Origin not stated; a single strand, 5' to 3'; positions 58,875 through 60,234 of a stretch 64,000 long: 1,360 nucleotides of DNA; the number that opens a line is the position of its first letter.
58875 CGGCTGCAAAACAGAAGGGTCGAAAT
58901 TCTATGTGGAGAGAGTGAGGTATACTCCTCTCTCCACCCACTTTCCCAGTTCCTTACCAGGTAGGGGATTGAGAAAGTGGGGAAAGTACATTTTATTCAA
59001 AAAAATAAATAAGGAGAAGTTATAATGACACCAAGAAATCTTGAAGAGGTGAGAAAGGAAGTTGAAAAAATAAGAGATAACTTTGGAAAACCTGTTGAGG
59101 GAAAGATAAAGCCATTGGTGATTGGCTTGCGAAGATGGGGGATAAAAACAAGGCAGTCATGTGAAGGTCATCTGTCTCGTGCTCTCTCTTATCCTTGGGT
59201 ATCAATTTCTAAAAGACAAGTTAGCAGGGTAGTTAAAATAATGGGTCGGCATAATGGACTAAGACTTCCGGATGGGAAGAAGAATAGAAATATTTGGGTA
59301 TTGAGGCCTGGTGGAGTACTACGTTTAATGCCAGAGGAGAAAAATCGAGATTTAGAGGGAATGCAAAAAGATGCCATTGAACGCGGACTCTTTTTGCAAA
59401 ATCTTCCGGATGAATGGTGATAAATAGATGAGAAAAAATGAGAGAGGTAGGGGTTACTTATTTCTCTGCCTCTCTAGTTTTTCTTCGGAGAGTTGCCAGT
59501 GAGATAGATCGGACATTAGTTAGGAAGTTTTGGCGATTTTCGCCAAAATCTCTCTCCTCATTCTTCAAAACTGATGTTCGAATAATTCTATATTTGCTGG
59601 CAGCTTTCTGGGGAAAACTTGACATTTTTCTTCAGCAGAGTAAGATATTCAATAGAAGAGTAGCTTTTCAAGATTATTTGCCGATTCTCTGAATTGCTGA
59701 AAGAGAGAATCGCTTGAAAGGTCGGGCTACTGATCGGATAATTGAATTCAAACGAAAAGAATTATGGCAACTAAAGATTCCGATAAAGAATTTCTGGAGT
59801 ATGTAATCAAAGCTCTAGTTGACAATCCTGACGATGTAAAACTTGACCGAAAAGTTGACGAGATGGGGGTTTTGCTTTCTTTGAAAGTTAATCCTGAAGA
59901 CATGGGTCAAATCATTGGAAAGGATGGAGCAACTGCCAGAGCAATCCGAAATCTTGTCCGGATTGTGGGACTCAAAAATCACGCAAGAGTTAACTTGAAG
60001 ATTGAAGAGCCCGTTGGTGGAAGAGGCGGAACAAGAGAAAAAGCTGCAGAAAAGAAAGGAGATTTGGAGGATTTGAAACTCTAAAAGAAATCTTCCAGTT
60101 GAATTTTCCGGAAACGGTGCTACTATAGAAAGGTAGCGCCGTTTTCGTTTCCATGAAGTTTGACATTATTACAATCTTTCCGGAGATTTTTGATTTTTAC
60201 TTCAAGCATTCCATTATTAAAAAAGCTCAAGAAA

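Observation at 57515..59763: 2.2-kb hairpin-dense insertion splitting the conserved rpsP - KH protein - trmD cluster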

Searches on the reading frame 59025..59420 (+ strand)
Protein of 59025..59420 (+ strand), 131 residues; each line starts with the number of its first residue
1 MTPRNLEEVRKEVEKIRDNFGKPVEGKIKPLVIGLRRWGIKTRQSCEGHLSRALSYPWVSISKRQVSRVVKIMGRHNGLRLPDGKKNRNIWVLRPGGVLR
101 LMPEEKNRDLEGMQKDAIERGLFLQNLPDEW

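Call 9: search_protein_families(library=pfam, max_evalue=1, proteins=[window:59025-59420:+])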
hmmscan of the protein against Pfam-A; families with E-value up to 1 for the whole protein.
window:59025-59420:+ (131 aa): 0 families

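Call 10: search_protein_families(library=phrogs, max_evalue=1, proteins=[window:59025-59420:+])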
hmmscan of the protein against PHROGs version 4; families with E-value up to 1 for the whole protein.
window:59025-59420:+ (131 aa): 2 families
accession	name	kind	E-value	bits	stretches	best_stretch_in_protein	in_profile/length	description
phrog_7148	-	transcription regulation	0.029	15.1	1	59-130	79-149/176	transcriptional repressor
phrog_22997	-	unknown function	0.45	11.8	1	11-27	2-18/44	-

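Call 17: find_homologous_proteins(query=window:59025-59420:+, max_evalue=0.01)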
Query window:59025-59420:+ (131 aa): 22 proteins with E <= 0.01 among 43 candidates.
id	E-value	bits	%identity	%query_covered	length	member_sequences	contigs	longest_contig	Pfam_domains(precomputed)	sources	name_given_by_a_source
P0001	1.3e-81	289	100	100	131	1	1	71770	-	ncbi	-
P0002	3.9e-40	155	58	98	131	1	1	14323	-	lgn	-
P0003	1.0e-39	154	56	100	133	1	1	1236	-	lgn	-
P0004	3.5e-38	149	54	97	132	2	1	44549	-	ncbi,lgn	-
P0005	7.4e-35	138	52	98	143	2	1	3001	-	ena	-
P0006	4.2e-34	136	53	100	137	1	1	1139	-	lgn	-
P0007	1.5e-33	134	50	97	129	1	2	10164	-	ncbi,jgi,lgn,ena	-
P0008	3.0e-33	133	52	100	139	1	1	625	-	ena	-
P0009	9.8e-32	128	53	100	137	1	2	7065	-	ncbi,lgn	-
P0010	1.6e-31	127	50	100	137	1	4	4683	-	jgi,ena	-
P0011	1.2e-30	124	48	98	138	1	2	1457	-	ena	-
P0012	1.4e-30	124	48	95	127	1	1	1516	-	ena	-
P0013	1.3e-28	118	47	100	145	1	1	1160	-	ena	-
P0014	1.4e-28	118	49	98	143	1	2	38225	-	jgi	-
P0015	6.0e-28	116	48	95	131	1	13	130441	-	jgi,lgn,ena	jgi:hypothetical protein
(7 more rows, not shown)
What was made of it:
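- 59025..59420 (+): Cassette gene 2: a 131-aa protein of a conserved, unnamed Patescibacteria family (invariant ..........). 22 homologues at 36-58% identity (call 17).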

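Call 19: find_encoding_contigs(protein=P0004, flank=6000, max_places=2)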
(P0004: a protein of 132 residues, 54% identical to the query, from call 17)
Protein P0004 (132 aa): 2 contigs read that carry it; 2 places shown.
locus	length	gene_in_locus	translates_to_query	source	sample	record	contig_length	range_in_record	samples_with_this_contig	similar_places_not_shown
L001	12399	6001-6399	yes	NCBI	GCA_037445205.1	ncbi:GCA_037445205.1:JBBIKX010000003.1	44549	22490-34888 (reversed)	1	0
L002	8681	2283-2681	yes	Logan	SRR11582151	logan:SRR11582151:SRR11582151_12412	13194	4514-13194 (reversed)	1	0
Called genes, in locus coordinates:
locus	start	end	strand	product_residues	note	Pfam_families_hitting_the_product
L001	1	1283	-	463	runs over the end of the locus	PF01406:tRNA-synt_1e, PF09334:tRNA-synt_1g (weak), PF00133:tRNA-synt_1, PF01921:tRNA-synt_1f (weak), PF09334:tRNA-synt_1g, PF09190:DALR_2, PF23493:CysS_C (weak)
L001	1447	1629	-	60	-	-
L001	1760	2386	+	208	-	PF04138:GtrA_DPMS_TM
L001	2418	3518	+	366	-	PF05496:RuvB_N (weak), PF13177:DNA_pol3_delta2, PF13191:AAA_16 (faint), PF00004:AAA, PF07728:AAA_5 (weak), PF13401:AAA_22 (weak), PF22608:DNAX_ATPase_lid, PF12169:DNA_pol3_gamma3, +2 more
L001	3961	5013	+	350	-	PF03320:FBPase_glpX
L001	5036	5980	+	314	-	PF01116:F_bP_aldolase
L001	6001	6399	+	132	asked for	-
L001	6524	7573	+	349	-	PF04551:GcpE, PF26540:GcpE_C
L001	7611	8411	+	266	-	PF02401:LYTB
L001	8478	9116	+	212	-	PF13549:ATP-grasp_5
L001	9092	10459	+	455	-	PF02629:CoA_binding, PF13380:CoA_binding_2, PF13607:Succ_CoA_lig, PF19045:Ligase_CoA_2 (weak)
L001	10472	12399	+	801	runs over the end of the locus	PF01326:PPDK_N, PF00391:PEP-utilizers, PF02896:PEP-utilizers_C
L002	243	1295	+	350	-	PF03320:FBPase_glpX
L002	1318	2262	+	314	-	PF01116:F_bP_aldolase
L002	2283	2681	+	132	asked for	-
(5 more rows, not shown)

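Call 20: find_encoding_contigs(protein=P0015, flank=6000, max_places=3)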
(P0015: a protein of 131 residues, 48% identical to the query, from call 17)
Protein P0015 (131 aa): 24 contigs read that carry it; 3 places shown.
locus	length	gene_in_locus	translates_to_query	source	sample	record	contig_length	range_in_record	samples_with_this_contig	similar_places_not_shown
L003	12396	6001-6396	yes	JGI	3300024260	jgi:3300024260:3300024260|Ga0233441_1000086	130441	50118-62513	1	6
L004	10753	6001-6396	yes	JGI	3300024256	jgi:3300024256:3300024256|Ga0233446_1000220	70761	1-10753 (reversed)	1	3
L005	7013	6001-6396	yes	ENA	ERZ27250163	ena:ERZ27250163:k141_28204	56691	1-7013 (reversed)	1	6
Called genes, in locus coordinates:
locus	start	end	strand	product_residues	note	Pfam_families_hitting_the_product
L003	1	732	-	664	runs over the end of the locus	PF03030:H_PPase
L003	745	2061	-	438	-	PF08529:NusA_N, PF13184:KH_NusA_1st, PF26594:KH_NusA_2nd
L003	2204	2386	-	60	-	-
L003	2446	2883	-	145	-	PF02643:DUF192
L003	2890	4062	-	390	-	-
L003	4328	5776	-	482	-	PF01743:PolyA_pol, PF12627:PolyA_pol_RNAbd, PF01966:HD, PF13735:tRNA_NucTran2_2 (weak)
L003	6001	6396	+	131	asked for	-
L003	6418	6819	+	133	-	-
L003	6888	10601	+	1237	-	PF18895:T4SS_pilin (weak), PF00112:Peptidase_C1, PF03051:Peptidase_C1_2 (weak)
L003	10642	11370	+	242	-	PF18895:T4SS_pilin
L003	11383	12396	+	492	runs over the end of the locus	-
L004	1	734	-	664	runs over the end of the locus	PF03030:H_PPase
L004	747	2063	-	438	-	PF08529:NusA_N, PF13184:KH_NusA_1st, PF26594:KH_NusA_2nd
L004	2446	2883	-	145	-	PF02643:DUF192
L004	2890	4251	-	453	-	-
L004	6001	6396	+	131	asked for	-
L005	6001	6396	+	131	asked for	-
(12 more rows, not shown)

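Call 21: find_encoding_contigs(protein=P0002, flank=6000, max_places=2)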
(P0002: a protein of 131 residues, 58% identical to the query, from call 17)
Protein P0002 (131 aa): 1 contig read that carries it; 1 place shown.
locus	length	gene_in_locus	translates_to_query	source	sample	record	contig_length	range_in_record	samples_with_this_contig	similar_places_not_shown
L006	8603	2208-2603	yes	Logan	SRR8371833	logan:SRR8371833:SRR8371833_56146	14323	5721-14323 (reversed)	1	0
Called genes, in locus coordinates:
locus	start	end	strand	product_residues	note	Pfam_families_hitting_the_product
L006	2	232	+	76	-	?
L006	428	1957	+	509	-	-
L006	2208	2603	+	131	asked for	-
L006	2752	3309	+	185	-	PF17248:DUF5317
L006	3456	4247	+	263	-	PF00413:Peptidase_M10 (weak)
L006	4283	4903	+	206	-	-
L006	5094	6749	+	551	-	-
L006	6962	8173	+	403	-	PF00437:T2SSE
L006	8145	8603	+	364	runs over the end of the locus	PF00482:T2SSF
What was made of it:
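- The 131-aa family occurs alone elsewhere (calls 19-21).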

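Call 46: search_protein_families(library=padloc, max_evalue=0.1, proteins=[window:59025-59420:+])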
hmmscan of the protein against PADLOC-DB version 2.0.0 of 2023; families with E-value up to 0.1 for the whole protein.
window:59025-59420:+ (131 aa): 0 families

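Call 49: search_solved_structures(query=A5, max_evalue=1)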
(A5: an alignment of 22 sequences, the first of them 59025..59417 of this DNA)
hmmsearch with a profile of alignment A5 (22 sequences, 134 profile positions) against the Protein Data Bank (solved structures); distinct sequences matched with E-value up to 1: 2.
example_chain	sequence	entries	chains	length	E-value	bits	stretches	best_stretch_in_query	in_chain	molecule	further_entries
25st_B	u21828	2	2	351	0.29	14.4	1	5-95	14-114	Guanine nucleotide-binding protein G(I)/G(S)/G(T) subunit beta-3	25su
4g7f_A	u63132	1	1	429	0.54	13.5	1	19-51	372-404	Enolase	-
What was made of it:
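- Tried and rejected: The profile search against PDB sequences gave nothing (call 49).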

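Call 53: find_encoding_contigs(protein=window:59025-59420:+, flank=10000, max_places=3)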
Protein window:59025-59420:+ (131 aa): no gene with exactly this product is on record in the collection.

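Call 54: find_encoding_contigs(protein=P0001, flank=10000, max_places=3)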
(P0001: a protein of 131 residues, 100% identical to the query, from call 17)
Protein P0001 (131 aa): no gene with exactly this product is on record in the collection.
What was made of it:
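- Tried and rejected: This failed (calls 53, 54).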

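Call 55: predict_structure(alignment_id=A5)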
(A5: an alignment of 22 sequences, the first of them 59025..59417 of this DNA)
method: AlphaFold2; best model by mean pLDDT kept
length: 131 residues; sequences in the alignment: 22
mean_pLDDT: 91.4   pTM: 0.86
mean pLDDT of the five models: 91.4, 90.1, 89.9, 88.8, 88.1
residues with pLDDT >= 90: 97; 70-90: 34; 50-70: 0; < 50: 0
segments of 3 or more residues with pLDDT < 50: none
pLDDT, mean of each block of 10 residues (from residue 1): 95 94 96 97 91 88 92 81 83 90 94 95 92 81
secondary structure, 60 per line:
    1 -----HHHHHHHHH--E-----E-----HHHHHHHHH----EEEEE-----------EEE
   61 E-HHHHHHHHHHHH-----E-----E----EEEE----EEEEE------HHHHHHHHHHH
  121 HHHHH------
elements in order: H6-14 H29-37 E42-46 E58-61 H63-74 E91-94 E99-103 H110-125

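Call 58: fold_search(model_id=the predicted structure, library=pdb)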
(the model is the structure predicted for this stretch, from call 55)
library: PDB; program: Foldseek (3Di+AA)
matches with E <= 10: 610; with E <= 0.001: 0
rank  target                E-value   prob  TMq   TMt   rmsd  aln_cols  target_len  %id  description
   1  4bhl                  1.9e-01  0.41  0.27  0.12   5.1        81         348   11  Crystal structure of Litopenaeus vannamei arginine kinase in binary complex with arginine (released 2013-09-04)
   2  9fho                  1.9e-01  0.41  0.27  0.12   5.1        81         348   15  Crystal structure of the arginine kinase Der p 20_like (putative isoform) (released 2025-06-11)
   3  6s8w_A                2.0e-01  0.35  0.32  0.12   6.4       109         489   11  Aromatic aminotransferase AroH (Aro8) form Aspergillus fumigatus in complex with PLP (internal aldimine) (released 2020-08-26)
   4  4am1                  2.4e-01  0.25  0.25  0.12   4.9        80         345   11  Crystal structure of the marine crustacean decapod shrimp (Litopenaeus vannamei) arginine kinase in the absence of subst (released 2012-07-11)
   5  6s8w_D                2.7e-01  0.21  0.29  0.11   6.6       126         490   10  Aromatic aminotransferase AroH (Aro8) form Aspergillus fumigatus in complex with PLP (internal aldimine) (released 2020-08-26)
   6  1svv_B                2.9e-01  0.13  0.20  0.11  11.3       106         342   10  Initial Stuctural Analysis of Leishmania major Threonine Aldolase (released 2004-08-17)
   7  5u8e                  3.1e-01  0.44  0.30  0.14   4.9        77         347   14  Crystal Structure of substrate-free arginine kinase from spider Polybetes pythagoricus (released 2017-08-30)
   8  6s8w_B                3.1e-01  0.16  0.28  0.11   6.7       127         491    9  Aromatic aminotransferase AroH (Aro8) form Aspergillus fumigatus in complex with PLP (internal aldimine) (released 2020-08-26)
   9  4bmk_A                4.0e-01  0.13  0.25  0.11   8.1       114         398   12  Serine Palmitoyltransferase K265A from S. paucimobilis with bound PLP- Myriocin Aldimine (released 2013-09-04)
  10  3nys                  4.0e-01  0.09  0.23  0.12  13.7       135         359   10  X-ray structure of the K185A mutant of WbpE (WlbE) from pseudomonas aeruginosa in complex with PLP at 1.45 angstrom reso (released 2010-07-28)
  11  8rb0_A                4.8e-01  0.18  0.29  0.06  10.5       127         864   10  The crystal structure of DNA-bound human MutSbeta (MSH2_E749A/MSH3) in the canonical mismatch bound conformation with  (released 2025-06-11)
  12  1uu1_C                5.1e-01  0.23  0.28  0.15   6.2        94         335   10  Complex of Histidinol-phosphate aminotransferase (HisC) from Thermotoga maritima (Apo-form) (released 2004-03-18)
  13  1h1c_D                5.1e-01  0.20  0.27  0.14   6.5        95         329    9  Histidinol-phosphate aminotransferase (HisC) from Thermotoga maritima (released 2004-03-19)
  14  3a8u                  5.1e-01  0.18  0.32  0.13  10.7       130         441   15  Crystal Structure of omega-Amino Acid:Pyruvate Aminotransferase (released 2009-11-10)
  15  4b9b_A                5.1e-01  0.14  0.28  0.12  11.1       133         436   17  The structure of the omega aminotransferase from Pseudomonas aeruginosa (released 2013-03-27)
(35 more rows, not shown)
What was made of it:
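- Tried and rejected: The Foldseek PDB search gave nothing at E <= 0.001 (call 58).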

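Call 60: search_dna_similar(query=window:59025-59417:+, collection=phages, mode=protein, max_evalue=0.01)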
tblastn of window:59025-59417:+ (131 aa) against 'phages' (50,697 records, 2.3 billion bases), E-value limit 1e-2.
No match.

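Call 62: find_related_loci(query=A5, collection=viral_contigs, flank=8000)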
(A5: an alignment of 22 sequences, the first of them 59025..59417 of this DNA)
Query A5 (131 aa) in viral_contigs; peptide patterns used: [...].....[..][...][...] (x = any residue, [..] = any of these).
14 stretches matched a pattern, but none encodes a relative of the query by tblastn (E <= 1e-3).

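Call 94: fold_search(model_id=the predicted structure, library=viral)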
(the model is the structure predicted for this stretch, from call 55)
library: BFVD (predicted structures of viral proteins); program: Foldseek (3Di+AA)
matches with E <= 10: 426; with E <= 0.001: 0
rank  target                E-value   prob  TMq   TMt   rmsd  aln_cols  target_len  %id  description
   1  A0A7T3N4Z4            4.6e-03  0.97  0.38  0.37   6.7       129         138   12  (no name in the UniProt tables at hand)
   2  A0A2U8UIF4            4.9e-03  0.99  0.45  0.39   5.5       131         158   18  (no name in the UniProt tables at hand)
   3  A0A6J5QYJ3            5.5e-03  1.00  0.44  0.45   7.4       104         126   18  Uncharacterized protein [uncultured Caudovirales phage]
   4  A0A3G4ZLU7            6.3e-03  0.99  0.50  0.32  11.5       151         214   18  Uncharacterized protein [Terrestrivirus sp.]
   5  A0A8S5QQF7            7.1e-03  0.99  0.40  0.38  11.5       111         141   14  Uncharacterized protein [Myoviridae sp. ctgXL3]
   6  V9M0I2                9.7e-03  0.92  0.40  0.39   7.4       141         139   13  Uncharacterized protein [Vibrio phage VP4B]
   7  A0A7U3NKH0            1.2e-02  0.92  0.42  0.35   7.3       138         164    9  Uncharacterized protein [Bacillus phage Kirov]
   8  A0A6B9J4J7            1.2e-02  0.91  0.41  0.38   8.3       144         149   10  Uncharacterized protein [Photobacterium phage PDCC-1]
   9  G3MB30                1.3e-02  0.93  0.44  0.39   7.2       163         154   18  Gp650 [Bacillus phage G]
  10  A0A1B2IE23            2.4e-02  0.96  0.45  0.39   6.2       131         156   11  Uncharacterized protein [Erwinia phage vB_EamM_Kwan]
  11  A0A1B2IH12            2.8e-02  0.90  0.46  0.42   7.9       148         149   11  Uncharacterized protein [Erwinia phage vB_EamM_Stratton]
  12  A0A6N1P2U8            4.5e-02  0.89  0.42  0.33   8.0       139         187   13  Uncharacterized protein [Tupanvirus soda lake]
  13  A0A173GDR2            4.8e-02  0.80  0.42  0.35   8.0       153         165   12  Uncharacterized protein [Erwinia phage vB_EamM_Simmy50]
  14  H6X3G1                6.2e-02  0.80  0.45  0.40   7.6       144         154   14  Uncharacterized protein [Klebsiella phage vB_KleM_RaK2]
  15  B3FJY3                6.6e-02  0.91  0.47  0.39   5.3       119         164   15  Uncharacterized protein [Pseudomonas phage 201phi2-1]
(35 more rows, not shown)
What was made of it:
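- The 131-aa model has weak fold similarity to uncharacterised jumbo-phage proteins (E ~5e-3, TM 0.4-0.5; call 94).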

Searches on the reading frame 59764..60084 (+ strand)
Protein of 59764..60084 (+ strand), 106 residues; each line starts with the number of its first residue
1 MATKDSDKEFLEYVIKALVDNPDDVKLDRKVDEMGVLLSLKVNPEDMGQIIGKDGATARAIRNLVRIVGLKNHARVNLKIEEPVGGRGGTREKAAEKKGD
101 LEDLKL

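Call 9: search_protein_families(library=pfam, max_evalue=1, proteins=[window:59764-60084:+])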
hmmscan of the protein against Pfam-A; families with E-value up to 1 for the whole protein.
window:59764-60084:+ (106 aa): 3 families
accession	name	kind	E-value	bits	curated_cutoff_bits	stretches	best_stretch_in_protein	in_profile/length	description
PF13083.13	KH_KhpA-B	-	1.2e-20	73.6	32.1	1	8-80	1-73/73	KhpA/KhpB, KH domain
PF00013.35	KH_1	-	0.0058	16.8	21.5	1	39-63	3-27/66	KH domain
PF07650.23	KH_2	-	0.02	15.1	22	1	42-82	31-72/78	KH domain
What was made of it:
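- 59764..60084 (+): khpA (KH-domain RNA-binding protein). This is the right housekeeping flank. Pfam PF13083, 1.2e-20 (call 9).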
